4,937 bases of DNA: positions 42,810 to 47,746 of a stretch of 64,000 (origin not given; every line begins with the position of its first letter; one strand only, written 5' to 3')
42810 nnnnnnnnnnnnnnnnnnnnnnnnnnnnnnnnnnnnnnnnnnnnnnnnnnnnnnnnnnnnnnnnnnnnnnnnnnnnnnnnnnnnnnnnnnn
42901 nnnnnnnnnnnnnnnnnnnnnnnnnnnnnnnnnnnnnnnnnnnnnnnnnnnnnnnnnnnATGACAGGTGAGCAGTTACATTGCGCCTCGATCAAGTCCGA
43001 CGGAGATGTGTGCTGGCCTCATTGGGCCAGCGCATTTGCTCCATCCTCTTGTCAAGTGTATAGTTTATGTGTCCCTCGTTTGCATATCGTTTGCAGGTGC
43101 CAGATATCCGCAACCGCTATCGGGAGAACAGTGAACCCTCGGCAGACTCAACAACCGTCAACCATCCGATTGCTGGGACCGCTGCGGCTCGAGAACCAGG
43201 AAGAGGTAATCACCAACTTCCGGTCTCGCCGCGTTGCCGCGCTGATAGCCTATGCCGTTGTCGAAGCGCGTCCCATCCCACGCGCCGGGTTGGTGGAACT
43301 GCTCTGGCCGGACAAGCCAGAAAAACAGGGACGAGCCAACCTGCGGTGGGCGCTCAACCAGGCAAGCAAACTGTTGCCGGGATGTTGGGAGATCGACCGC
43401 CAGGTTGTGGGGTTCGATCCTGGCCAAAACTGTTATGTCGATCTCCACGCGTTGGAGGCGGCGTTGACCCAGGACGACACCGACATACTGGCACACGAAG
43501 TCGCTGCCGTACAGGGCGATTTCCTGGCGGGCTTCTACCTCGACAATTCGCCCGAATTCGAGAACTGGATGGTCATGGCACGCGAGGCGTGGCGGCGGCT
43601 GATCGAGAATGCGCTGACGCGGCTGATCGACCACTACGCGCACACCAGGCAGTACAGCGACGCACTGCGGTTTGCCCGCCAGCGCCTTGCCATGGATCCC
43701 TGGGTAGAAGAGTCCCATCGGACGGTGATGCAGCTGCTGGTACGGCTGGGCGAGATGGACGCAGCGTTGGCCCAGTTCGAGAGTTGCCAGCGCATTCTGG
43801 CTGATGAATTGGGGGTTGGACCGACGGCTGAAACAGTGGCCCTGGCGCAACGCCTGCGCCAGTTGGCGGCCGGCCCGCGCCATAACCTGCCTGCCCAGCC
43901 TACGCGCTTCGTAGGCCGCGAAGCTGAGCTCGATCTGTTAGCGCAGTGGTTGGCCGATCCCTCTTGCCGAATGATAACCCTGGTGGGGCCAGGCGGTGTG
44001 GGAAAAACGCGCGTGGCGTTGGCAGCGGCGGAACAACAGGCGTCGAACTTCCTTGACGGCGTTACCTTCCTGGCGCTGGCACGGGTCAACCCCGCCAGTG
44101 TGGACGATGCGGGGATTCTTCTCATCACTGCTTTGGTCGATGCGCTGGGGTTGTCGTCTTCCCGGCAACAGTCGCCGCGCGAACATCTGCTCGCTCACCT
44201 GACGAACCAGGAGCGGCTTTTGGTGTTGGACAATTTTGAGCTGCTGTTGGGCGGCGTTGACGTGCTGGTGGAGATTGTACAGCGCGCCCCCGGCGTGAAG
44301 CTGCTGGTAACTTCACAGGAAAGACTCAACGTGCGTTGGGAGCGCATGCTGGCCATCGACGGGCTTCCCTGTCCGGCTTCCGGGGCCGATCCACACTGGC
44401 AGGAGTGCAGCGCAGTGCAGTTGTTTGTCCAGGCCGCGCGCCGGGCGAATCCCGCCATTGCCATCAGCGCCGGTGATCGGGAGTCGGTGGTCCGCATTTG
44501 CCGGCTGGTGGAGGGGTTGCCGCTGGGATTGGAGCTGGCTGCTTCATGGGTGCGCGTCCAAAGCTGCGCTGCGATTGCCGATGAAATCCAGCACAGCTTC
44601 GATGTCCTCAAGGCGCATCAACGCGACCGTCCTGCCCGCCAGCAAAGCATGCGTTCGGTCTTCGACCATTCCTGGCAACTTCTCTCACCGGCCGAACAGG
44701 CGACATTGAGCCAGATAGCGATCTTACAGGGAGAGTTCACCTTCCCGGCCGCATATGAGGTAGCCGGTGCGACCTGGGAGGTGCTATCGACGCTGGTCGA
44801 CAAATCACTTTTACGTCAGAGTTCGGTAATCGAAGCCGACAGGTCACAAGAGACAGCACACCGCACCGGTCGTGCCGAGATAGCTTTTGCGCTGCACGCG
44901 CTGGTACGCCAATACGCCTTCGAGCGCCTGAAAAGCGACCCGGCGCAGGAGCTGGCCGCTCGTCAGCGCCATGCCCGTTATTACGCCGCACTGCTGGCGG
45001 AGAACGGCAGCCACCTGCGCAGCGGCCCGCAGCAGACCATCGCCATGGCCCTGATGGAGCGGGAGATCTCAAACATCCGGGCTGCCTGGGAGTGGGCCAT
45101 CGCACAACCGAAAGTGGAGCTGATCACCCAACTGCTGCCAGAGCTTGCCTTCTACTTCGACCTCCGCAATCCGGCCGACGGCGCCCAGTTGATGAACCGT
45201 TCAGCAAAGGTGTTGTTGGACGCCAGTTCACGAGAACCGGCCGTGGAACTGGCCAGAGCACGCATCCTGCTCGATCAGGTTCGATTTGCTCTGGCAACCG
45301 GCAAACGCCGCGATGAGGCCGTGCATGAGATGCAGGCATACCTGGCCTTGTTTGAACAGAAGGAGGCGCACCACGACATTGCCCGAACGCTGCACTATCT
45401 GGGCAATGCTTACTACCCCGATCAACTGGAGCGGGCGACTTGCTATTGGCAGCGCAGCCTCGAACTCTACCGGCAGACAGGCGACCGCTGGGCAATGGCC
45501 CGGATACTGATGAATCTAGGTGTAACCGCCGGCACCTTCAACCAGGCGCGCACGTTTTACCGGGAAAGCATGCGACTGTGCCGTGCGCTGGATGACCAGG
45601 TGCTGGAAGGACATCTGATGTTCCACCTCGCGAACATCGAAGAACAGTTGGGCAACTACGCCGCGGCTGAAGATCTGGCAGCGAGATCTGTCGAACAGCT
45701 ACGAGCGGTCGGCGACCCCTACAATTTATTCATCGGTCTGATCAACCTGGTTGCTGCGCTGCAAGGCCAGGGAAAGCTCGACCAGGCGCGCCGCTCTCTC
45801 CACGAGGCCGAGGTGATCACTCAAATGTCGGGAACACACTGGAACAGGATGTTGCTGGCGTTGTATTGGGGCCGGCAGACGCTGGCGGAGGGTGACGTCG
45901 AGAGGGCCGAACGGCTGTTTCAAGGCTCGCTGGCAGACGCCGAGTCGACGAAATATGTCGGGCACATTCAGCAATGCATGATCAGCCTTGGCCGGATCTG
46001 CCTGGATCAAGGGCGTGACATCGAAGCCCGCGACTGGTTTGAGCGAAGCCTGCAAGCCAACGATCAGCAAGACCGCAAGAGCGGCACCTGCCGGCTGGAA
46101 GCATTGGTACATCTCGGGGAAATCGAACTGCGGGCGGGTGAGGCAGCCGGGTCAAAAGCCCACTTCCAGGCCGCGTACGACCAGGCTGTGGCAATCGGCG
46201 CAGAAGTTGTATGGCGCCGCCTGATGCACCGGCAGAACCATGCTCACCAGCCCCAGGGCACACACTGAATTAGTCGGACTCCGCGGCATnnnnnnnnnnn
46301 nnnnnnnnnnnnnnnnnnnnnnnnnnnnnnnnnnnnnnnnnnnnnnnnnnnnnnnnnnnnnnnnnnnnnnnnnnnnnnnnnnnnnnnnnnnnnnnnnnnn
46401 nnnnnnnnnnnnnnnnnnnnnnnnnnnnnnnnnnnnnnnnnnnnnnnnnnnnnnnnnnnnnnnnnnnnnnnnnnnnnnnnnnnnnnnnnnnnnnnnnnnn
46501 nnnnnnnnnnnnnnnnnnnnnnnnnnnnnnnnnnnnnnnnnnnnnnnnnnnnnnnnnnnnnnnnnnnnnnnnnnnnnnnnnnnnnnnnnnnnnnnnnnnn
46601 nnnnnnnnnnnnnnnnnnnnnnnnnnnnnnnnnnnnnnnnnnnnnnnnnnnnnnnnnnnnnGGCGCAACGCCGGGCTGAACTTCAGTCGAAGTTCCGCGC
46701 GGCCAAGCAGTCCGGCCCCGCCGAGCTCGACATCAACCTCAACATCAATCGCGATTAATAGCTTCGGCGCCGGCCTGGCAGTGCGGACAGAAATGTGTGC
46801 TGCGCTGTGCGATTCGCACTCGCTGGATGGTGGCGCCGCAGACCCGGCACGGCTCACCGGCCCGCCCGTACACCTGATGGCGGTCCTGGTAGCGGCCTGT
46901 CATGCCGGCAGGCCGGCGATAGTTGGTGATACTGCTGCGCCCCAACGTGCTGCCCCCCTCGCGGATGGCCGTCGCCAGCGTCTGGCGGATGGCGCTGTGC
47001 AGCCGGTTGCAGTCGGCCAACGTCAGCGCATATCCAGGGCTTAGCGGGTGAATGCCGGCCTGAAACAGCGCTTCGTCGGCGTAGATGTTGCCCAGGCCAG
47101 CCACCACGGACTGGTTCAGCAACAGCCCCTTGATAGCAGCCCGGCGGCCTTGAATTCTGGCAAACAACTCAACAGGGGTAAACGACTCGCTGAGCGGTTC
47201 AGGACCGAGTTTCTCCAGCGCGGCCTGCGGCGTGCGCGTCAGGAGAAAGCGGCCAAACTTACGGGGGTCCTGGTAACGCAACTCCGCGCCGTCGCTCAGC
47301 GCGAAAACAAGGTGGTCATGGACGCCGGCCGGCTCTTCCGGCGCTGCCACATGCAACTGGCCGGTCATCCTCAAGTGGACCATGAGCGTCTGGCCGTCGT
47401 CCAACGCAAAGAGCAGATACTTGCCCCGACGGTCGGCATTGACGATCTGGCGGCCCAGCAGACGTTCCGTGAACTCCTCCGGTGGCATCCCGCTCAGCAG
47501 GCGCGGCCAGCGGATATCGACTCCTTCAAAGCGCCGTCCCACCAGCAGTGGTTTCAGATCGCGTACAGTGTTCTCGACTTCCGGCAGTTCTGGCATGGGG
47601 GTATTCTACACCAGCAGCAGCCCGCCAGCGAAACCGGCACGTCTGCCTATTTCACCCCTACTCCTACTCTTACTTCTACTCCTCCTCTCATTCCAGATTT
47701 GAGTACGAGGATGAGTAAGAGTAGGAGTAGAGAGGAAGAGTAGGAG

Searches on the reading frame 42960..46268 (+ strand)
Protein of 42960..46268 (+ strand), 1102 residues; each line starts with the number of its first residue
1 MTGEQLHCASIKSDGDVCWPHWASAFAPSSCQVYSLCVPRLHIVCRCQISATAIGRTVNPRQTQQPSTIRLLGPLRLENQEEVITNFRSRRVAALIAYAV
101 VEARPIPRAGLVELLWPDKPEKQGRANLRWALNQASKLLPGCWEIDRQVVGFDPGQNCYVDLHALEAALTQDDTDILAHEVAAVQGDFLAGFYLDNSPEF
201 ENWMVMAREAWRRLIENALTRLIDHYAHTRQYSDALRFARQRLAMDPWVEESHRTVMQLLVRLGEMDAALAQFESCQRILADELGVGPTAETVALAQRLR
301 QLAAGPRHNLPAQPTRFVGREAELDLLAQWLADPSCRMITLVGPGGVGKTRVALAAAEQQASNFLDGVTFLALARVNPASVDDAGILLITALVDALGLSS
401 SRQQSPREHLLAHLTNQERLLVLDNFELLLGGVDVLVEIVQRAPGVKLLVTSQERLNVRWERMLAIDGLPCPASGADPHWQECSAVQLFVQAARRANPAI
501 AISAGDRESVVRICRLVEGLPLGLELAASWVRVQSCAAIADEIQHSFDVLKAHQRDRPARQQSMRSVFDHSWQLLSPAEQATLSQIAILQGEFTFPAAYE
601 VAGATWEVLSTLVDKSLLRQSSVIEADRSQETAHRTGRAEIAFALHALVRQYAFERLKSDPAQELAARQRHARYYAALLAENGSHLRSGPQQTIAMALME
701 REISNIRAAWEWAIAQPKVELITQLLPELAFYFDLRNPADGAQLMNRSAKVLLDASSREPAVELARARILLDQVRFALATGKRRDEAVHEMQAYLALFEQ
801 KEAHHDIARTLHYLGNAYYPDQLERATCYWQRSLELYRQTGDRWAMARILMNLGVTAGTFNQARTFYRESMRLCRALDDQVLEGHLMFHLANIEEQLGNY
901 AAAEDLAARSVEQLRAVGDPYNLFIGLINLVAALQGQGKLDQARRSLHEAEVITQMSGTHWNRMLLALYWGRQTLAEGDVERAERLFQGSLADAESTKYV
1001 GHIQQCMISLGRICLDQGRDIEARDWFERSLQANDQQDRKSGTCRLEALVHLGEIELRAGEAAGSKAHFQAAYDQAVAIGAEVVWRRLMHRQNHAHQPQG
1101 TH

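Call 6: search_protein_families(library=pfam, proteins=[window:42960-46268:+])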
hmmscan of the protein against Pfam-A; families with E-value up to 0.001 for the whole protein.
window:42960-46268:+ (1102 aa): 7 families
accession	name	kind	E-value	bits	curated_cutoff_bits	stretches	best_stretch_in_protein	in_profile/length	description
PF03704.23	BTAD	-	1.3e-14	55.3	22.1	1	191-300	43-146/146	Bacterial transcriptional activator domain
PF13424.12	TPR_12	-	3.1e-14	53.3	30.1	2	846-915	2-76/77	Tetratricopeptide repeat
PF13191.12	AAA_16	-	3.5e-07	31.3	32.6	1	316-439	1-104/167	AAA ATPase domain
PF13401.12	AAA_22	-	3.4e-06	27.8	27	1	336-439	5-104/130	AAA domain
PF17874.7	TPR_MalT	-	0.00022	21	45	0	779-951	52-229/336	MalT-like TPR region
PF00931.28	NB-ARC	-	0.00053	19.8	23.5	0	321-424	2-107/248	NB-ARC domain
PF13181.12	TPR_8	-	0.00068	20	25.7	0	1008-1035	5-32/34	Tetratricopeptide repeat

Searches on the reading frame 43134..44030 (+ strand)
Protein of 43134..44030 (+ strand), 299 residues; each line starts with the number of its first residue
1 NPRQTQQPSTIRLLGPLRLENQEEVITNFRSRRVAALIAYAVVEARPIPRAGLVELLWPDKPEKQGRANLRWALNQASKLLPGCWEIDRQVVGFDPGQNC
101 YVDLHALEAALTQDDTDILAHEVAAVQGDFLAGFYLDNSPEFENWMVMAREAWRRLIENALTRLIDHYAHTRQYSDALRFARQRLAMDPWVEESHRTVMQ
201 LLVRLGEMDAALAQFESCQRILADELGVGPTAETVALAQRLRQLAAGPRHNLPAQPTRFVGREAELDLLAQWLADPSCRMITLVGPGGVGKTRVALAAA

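Call 33: find_related_loci(query=window:43134-44030:+, collection=metagenome_contigs, flank=4000)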
Query window:43134-44030:+ (299 aa) in metagenome_contigs; peptide patterns used: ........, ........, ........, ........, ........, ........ (x = any residue, [..] = any of these).
280 stretches matched a pattern; 1 encode a relative of the query (tblastn E <= 1e-3); 1 distinct loci.
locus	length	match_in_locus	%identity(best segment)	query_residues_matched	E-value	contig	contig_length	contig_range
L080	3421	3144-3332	48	13-74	5e-10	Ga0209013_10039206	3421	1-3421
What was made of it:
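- Tried and rejected: It was not used (call 33).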

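Call 34: find_homologous_proteins(query=window:43134-44030:+, max_evalue=1e-20)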
Query window:43134-44030:+ (299 aa): 63 proteins with E <= 1e-20 among 8000 candidates.
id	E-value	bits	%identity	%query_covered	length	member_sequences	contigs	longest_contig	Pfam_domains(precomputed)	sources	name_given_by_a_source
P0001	7.1e-124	431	65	95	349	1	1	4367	PF03704.24,PF13191.13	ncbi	ncbi:MAG: BTAD domain-containing putative transcriptional regulator, partial [Anaerolineae bacterium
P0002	4.5e-93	330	53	97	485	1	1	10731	PF03704.24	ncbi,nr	ncbi:MAG: hypothetical protein KC419_10405, partial [Anaerolineales bacterium]|nr:hypothetical prote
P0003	1.8e-81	292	82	55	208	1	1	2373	-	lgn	-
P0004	1.0e-78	283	46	96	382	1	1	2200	PF03704.24,PF13401.13,PF13191.13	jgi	jgi:DNA-binding SARP family transcriptional activator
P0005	6.7e-75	270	46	97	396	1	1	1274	PF03704.24,PF13401.13,PF01637.25,PF00931.29,PF13191.13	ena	-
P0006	9.2e-61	224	44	83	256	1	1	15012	PF03704.24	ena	-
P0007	3.7e-54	202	41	97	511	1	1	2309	PF03704.24,PF13191.13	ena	-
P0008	3.5e-52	195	39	97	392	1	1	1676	PF03704.24,PF00486.35,PF13401.13,PF00931.29,PF13191.13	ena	-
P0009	1.6e-51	193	41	97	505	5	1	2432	PF03704.24,PF13191.13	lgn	-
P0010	6.0e-51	191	40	84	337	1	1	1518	PF03704.24,PF13191.13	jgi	jgi:DNA-binding SARP family transcriptional activator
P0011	1.3e-50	190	39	97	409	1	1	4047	PF03704.24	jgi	jgi:DNA-binding SARP family transcriptional activator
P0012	1.6e-50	190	37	97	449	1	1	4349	PF03704.24,PF13401.13,PF01637.25,PF00931.29,PF13191.13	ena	-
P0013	2.3e-50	189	42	88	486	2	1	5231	PF03704.24,PF05729.19,PF13401.13,PF20703.4,PF13481.13,PF13191.13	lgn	-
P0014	2.4e-50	189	38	97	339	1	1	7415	PF03704.24,PF00486.35,PF13191.13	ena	-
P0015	3.9e-50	189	38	97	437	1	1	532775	PF03704.24,PF05729.19,PF13191.13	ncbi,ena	-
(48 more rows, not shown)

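Call 35: find_encoding_contigs(protein=P0001, flank=4000, max_places=2)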
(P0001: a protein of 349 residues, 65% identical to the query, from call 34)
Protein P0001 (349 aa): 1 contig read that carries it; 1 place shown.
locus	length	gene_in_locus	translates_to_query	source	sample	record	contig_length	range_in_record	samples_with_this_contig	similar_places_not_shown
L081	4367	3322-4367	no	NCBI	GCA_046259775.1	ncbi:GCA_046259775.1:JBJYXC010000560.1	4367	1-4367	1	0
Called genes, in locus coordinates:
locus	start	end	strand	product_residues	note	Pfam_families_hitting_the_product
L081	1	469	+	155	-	?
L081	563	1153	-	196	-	-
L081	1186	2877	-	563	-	-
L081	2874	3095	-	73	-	-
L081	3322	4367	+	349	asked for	PF03704:BTAD, PF13191:AAA_16 (weak)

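Call 36: find_encoding_contigs(protein=P0003, flank=4000, max_places=2)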
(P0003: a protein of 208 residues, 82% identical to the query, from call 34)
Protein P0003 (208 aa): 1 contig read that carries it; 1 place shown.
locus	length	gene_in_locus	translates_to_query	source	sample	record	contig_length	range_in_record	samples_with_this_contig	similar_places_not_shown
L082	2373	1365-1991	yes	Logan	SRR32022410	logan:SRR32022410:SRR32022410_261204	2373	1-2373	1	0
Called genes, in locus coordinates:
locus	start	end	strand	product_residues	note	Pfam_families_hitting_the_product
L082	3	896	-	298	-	?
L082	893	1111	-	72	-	-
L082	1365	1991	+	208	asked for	-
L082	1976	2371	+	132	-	?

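Call 37: find_encoding_contigs(protein=P0002, flank=4000, max_places=2)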
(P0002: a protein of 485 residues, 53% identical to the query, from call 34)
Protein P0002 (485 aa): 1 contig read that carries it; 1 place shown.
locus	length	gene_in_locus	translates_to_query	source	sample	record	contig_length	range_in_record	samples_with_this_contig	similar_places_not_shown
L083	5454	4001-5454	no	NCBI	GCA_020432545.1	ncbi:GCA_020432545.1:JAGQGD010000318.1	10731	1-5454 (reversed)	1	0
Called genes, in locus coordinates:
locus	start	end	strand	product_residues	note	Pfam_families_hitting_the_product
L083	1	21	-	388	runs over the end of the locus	PF13692:Glyco_trans_1_4, PF13524:Glyco_trans_1_2 (weak)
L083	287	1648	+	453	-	PF00108:Thiolase_N, PF22691:Thiolase_C_1, PF02803:Thiolase_C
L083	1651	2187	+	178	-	PF01796:OB_ChsH2_C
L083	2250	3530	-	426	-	PF04151:PPC (faint)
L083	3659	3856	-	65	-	-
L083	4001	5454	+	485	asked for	PF03704:BTAD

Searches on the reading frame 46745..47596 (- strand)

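Call 6: search_protein_families(library=pfam, proteins=[window:46745-47596:-])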
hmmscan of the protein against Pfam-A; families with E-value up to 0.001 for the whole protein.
window:46745-47596:- (283 aa): 3 families
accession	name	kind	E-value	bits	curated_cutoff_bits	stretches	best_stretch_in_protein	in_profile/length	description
PF01149.29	Fapy_DNA_glyco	-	8.3e-40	136.5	25.5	1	1-117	1-117/117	Formamidopyrimidine-DNA glycosylase N-terminal domain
PF06831.19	H2TH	-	8.9e-28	96.6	34.7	1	130-218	1-89/93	Formamidopyrimidine-DNA glycosylase H2TH domain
PF06827.20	zf-FPG_IleRS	-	4.3e-13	49.2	21.3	1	247-274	1-28/30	Zinc finger found in FPG and IleRS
